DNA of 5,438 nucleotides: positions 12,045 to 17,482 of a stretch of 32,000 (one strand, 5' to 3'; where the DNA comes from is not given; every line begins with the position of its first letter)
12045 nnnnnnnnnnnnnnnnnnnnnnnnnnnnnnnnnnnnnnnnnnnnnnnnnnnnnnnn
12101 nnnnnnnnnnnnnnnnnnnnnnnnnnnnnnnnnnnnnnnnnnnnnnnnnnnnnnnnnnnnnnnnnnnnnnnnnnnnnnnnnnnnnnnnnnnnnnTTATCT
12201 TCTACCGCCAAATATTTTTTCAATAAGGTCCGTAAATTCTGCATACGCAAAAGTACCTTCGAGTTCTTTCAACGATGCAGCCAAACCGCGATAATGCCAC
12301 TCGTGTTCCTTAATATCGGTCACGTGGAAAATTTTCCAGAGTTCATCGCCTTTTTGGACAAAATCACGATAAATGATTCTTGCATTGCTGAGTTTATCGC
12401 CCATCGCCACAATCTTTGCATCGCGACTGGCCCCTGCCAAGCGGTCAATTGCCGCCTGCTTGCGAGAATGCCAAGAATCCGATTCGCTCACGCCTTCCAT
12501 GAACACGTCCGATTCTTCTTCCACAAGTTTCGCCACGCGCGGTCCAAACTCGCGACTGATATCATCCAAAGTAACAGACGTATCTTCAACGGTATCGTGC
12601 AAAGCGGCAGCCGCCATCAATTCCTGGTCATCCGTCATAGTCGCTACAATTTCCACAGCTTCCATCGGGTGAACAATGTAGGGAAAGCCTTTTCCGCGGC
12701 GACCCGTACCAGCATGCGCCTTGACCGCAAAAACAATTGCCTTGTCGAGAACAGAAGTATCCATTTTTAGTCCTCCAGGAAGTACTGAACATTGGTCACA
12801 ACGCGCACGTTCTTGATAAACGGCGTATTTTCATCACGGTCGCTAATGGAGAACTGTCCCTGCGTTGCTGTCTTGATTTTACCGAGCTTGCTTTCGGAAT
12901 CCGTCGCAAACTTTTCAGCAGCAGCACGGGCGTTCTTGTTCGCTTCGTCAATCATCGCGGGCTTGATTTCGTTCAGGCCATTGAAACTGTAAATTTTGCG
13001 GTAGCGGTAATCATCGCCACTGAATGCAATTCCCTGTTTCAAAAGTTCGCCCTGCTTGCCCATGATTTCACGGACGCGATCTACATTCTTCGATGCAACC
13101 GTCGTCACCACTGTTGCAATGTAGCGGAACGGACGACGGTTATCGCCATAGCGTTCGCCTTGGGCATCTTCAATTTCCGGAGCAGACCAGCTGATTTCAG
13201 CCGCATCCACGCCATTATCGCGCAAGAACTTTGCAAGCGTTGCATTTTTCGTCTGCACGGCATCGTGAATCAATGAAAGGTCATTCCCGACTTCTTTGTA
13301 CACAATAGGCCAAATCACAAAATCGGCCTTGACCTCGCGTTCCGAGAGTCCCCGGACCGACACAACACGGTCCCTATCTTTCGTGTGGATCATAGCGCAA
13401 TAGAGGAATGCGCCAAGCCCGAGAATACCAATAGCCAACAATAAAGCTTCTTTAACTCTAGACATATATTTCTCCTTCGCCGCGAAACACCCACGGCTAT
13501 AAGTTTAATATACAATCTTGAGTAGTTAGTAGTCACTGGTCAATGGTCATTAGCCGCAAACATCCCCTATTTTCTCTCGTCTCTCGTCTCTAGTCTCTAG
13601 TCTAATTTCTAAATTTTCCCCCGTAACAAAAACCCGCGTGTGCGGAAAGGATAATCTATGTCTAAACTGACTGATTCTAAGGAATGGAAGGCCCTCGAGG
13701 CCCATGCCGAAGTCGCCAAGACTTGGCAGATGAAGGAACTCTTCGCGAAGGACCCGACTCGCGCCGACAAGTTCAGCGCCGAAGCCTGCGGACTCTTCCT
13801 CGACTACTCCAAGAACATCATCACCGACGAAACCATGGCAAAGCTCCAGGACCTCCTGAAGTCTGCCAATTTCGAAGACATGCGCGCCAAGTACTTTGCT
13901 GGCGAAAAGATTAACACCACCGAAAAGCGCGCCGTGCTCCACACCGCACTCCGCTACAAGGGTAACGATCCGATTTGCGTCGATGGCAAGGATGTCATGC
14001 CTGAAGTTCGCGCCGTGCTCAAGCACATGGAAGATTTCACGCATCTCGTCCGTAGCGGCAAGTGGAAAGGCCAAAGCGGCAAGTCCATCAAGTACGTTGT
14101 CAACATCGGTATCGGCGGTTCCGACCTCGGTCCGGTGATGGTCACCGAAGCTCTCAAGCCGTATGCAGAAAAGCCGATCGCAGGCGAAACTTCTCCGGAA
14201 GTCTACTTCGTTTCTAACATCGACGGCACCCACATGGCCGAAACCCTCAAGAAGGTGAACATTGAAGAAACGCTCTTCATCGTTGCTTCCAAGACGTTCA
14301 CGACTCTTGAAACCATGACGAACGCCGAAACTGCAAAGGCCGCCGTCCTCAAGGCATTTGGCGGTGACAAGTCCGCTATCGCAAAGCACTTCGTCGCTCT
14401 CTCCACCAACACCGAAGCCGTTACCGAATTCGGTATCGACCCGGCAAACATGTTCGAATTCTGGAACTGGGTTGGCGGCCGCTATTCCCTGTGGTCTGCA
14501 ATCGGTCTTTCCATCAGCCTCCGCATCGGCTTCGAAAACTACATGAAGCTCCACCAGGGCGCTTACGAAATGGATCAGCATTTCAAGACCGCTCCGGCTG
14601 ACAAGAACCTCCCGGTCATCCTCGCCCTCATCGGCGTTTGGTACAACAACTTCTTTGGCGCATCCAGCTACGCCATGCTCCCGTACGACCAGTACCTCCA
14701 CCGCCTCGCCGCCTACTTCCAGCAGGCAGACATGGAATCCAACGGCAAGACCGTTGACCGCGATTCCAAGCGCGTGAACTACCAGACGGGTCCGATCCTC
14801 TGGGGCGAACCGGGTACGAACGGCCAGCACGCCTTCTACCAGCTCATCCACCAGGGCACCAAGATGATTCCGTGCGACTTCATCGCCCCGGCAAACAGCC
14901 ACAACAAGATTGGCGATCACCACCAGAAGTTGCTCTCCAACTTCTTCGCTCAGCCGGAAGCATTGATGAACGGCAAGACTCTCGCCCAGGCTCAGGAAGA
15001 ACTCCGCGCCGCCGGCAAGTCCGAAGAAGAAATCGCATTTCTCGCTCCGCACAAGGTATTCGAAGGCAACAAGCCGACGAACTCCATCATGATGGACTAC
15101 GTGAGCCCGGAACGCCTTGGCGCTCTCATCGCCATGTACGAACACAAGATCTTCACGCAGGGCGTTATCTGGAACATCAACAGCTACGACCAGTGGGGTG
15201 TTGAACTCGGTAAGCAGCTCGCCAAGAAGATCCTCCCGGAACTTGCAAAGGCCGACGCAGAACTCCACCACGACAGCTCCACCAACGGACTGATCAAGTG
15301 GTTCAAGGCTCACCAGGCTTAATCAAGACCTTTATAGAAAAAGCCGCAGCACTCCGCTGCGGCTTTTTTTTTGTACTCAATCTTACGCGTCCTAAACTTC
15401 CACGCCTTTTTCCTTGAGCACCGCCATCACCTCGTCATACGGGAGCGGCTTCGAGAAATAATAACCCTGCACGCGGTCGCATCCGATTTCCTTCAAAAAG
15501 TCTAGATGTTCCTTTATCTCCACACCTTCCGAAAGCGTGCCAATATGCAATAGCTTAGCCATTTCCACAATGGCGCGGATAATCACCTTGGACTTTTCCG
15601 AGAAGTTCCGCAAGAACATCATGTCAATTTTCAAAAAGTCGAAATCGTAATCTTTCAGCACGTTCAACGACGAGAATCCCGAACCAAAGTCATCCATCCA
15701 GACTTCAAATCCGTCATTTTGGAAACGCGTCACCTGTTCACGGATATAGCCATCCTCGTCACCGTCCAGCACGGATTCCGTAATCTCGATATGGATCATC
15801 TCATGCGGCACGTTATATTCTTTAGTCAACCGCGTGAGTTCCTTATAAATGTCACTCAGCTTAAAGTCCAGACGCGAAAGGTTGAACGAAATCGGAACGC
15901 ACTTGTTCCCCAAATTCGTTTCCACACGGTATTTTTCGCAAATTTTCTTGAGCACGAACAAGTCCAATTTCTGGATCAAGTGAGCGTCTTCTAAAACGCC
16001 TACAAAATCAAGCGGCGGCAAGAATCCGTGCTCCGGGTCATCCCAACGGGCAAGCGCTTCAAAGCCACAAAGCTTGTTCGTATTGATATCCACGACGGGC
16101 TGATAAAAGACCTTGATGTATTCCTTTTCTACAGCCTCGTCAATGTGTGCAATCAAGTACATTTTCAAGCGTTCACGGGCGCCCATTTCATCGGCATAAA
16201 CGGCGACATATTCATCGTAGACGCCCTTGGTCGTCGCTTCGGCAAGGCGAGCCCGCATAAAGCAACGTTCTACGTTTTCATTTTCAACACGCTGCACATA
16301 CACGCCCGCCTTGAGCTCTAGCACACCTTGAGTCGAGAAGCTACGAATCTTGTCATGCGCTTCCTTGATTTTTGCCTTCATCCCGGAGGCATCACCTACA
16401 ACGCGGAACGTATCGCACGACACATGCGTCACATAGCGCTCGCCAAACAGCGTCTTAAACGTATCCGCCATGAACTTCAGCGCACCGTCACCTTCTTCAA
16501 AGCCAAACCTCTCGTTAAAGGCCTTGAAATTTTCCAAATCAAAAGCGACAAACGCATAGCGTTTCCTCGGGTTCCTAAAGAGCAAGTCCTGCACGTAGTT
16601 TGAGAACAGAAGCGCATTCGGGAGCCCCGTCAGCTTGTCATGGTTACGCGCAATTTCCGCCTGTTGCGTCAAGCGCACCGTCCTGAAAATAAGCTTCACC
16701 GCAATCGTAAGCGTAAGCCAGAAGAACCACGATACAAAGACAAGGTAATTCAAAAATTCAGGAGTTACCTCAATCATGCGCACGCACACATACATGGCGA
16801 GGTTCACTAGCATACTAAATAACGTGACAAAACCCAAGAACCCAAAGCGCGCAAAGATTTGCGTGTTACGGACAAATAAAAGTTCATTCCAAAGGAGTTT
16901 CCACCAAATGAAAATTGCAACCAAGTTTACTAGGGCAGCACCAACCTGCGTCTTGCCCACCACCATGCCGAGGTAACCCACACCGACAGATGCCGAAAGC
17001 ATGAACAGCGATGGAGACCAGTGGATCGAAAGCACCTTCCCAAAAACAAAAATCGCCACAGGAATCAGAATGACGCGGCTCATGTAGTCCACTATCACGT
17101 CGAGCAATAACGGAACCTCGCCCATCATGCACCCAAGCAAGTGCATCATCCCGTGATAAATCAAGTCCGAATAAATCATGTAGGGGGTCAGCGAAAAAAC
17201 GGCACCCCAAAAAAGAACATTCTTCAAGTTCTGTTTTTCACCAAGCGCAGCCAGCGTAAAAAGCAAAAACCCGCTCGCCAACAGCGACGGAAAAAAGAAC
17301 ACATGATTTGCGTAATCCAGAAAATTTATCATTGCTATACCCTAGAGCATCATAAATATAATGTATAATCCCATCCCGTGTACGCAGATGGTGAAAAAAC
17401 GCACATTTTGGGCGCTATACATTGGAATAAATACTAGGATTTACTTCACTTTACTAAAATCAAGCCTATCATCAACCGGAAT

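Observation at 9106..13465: Compact operon: SIMPL protein, small alarmone hydrolase, small alarmone synthetase, Tet(M)/EF-G-like GTPase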

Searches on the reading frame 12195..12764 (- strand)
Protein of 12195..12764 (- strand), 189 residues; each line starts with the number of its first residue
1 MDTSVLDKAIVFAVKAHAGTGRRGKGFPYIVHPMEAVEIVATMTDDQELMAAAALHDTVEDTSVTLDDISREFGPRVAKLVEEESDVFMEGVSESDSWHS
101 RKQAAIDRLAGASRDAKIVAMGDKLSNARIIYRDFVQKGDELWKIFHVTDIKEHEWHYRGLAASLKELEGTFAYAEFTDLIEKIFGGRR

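Call 3: search_protein_families(library=pfam, proteins=[window:12195-12764:-], max_evalue=0.01)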
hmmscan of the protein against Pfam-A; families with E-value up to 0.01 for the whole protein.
window:12195-12764:- (189 aa): 2 families
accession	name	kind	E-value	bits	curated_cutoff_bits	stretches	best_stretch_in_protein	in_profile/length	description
PF13328.12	HD_4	-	3.5e-19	69.5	27.2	1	9-131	1-127/156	HD domain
PF01966.28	HD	-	0.001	19.8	22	1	30-126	2-114/116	HD domain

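Call 4: search_protein_families(library=ncbifam, proteins=[window:12195-12764:-], max_evalue=0.01)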
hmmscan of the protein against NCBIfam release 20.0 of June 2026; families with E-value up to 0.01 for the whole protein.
window:12195-12764:- (189 aa): 2 families
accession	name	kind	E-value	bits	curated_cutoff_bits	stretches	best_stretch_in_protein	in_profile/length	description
TIGR00691.1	spoT_relA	subfamily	5.1e-19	68.1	499.2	1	9-94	1-85/687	RelA/SpoT family protein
NF008303.0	PRK11092.1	equivalog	1.4e-16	59.8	947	1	5-85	22-101/702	bifunctional GTP diphosphokinase/guanosine-3',5'-bis pyrophosphate 3'-pyrophosphohydrolase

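Call 5: search_protein_families(library=padloc, proteins=[window:12195-12764:-], max_evalue=0.01)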
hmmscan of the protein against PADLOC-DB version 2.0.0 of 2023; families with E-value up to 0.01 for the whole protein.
window:12195-12764:- (189 aa): 0 families

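Call 20: search_solved_structures(query=window:12195-12764:-, max_evalue=1, show_alignments=2)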
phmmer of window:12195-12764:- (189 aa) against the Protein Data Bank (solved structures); distinct sequences matched with E-value up to 1: 28.
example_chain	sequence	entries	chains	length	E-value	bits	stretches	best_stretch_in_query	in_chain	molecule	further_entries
7qoc_A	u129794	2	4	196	7e-20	74.7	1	6-168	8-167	Guanosine polyphosphate pyrophosphohydrolases/synthetases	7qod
7qoe_A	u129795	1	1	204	7.6e-19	71.4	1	7-164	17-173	HDc domain-containing protein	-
4yf1_A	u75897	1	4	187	1.8e-16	63.7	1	7-165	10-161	Lmo0812 protein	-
6s2t_A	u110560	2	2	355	4.4e-15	59.1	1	8-131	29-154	(P)ppGpp synthetase I, SpoT/RelA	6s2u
7ohg_A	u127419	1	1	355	4.4e-15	59.1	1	8-131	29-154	Guanosine-3',5'-bis(Diphosphate) 3'-pyrophosphohydrolase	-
6s2v_A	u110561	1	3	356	4.5e-15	59.1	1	8-131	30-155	(P)ppGpp synthetase I, SpoT/RelA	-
3nr1_A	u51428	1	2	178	4.7e-15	59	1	7-150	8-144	HD domain-containing protein 3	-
5vxa_A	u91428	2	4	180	4.6e-14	55.8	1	7-150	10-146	Guanosine-3',5'-bis(diphosphate) 3'-pyrophosphohydrolase MESH1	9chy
5xnx_A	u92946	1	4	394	1.8e-13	53.8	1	2-162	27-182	Bifunctional (p)ppGpp synthase/hydrolase RelA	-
7qps_A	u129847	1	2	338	9.5e-13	51.5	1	10-108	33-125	ACT domain protein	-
8acu_A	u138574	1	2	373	1.3e-12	51.1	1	5-131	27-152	GTP pyrophosphokinase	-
1vj7_A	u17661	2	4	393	2.1e-12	50.4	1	2-133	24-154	Bifunctional RELA/SPOT | Bifunctional (p)ppGpp synthase/hydrolase RelA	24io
6yxa_A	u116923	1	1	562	2.4e-12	50.2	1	5-130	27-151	GTP pyrophosphokinase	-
7qpr_A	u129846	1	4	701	3.2e-12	49.8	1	10-107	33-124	ACT domain protein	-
8fr8_I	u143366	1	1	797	1.1e-11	48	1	2-131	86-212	GTP pyrophosphokinase RelA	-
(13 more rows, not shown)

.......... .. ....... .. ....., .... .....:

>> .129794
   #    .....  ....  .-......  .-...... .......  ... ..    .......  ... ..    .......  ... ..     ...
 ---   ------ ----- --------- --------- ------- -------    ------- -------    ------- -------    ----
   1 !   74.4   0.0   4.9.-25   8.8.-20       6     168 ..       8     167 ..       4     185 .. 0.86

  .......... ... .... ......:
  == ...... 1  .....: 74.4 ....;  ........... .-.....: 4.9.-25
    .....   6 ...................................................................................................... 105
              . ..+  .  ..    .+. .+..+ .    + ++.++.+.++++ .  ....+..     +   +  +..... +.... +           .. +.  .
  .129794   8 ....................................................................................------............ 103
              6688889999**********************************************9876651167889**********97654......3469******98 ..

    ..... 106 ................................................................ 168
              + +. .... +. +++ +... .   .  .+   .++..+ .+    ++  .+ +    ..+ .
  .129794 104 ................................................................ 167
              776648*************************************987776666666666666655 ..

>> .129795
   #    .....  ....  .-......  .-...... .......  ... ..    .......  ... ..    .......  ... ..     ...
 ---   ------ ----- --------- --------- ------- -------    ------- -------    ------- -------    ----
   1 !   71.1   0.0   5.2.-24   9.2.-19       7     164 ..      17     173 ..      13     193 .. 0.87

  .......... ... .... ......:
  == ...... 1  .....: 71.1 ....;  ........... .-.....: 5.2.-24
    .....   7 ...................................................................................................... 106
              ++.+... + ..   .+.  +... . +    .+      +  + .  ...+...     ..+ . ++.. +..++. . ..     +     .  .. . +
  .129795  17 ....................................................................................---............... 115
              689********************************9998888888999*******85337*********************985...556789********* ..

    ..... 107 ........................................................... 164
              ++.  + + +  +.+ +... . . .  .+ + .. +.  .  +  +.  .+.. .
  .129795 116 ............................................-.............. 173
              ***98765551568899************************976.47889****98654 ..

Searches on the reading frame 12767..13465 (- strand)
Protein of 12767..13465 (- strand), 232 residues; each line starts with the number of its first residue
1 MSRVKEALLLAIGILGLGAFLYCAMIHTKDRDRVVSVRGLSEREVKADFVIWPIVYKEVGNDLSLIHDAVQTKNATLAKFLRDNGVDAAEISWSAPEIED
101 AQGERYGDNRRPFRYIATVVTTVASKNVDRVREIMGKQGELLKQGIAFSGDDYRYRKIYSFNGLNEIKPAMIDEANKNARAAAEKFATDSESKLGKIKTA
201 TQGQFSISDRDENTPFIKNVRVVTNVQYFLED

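Call 3: search_protein_families(library=pfam, proteins=[window:12767-13465:-], max_evalue=0.01)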
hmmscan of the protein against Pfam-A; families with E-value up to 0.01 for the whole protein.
window:12767-13465:- (232 aa): 1 family
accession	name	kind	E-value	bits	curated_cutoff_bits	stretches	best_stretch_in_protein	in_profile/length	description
PF04402.19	SIMPL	-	2e-14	54.8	25.2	1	35-205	1-163/205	Protein of unknown function (DUF541)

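Call 4: search_protein_families(library=ncbifam, proteins=[window:12767-13465:-], max_evalue=0.01)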
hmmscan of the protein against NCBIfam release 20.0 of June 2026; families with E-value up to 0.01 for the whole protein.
window:12767-13465:- (232 aa): 0 families

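Call 5: search_protein_families(library=padloc, proteins=[window:12767-13465:-], max_evalue=0.01)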
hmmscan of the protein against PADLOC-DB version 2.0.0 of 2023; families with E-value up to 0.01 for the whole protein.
window:12767-13465:- (232 aa): 0 families

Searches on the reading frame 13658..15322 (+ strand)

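Call 29: search_protein_families(library=pfam, proteins=[window:13658-15322:+], max_evalue=0.001)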
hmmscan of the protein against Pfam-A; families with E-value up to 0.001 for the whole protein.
window:13658-15322:+ (554 aa): 1 family
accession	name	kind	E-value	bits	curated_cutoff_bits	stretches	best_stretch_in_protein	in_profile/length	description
PF00342.24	PGI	-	1.2e-238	793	22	1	49-546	1-486/486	Phosphoglucose isomerase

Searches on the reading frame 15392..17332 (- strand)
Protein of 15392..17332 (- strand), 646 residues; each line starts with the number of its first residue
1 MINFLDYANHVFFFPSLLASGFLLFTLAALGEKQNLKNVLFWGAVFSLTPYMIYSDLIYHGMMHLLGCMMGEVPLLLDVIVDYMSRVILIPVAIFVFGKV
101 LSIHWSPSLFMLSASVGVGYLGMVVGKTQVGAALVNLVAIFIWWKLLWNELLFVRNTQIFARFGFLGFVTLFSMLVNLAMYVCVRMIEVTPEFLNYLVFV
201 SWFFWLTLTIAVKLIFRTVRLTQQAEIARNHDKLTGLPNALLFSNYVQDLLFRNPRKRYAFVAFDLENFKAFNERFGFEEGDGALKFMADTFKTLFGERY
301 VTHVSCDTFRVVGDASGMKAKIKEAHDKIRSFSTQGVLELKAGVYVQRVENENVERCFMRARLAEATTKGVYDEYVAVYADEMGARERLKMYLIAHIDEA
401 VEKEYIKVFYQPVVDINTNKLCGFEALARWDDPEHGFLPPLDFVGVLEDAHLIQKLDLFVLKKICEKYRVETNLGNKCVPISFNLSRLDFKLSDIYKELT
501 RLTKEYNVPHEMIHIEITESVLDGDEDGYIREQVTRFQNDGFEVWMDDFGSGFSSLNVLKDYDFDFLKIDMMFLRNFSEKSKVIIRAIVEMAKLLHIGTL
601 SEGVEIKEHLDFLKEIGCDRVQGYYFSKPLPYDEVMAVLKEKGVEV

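Call 29: search_protein_families(library=pfam, proteins=[window:15392-17332:-], max_evalue=0.001)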
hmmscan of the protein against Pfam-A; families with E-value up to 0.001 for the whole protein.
window:15392-17332:- (646 aa): 2 families
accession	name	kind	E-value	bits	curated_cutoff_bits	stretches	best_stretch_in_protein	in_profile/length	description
PF00563.25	EAL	-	6e-58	196.4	31.3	1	397-629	4-236/236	EAL domain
PF00990.26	GGDEF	-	9.6e-13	48.7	23.8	1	230-363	2-149/161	Diguanylate cyclase, GGDEF domain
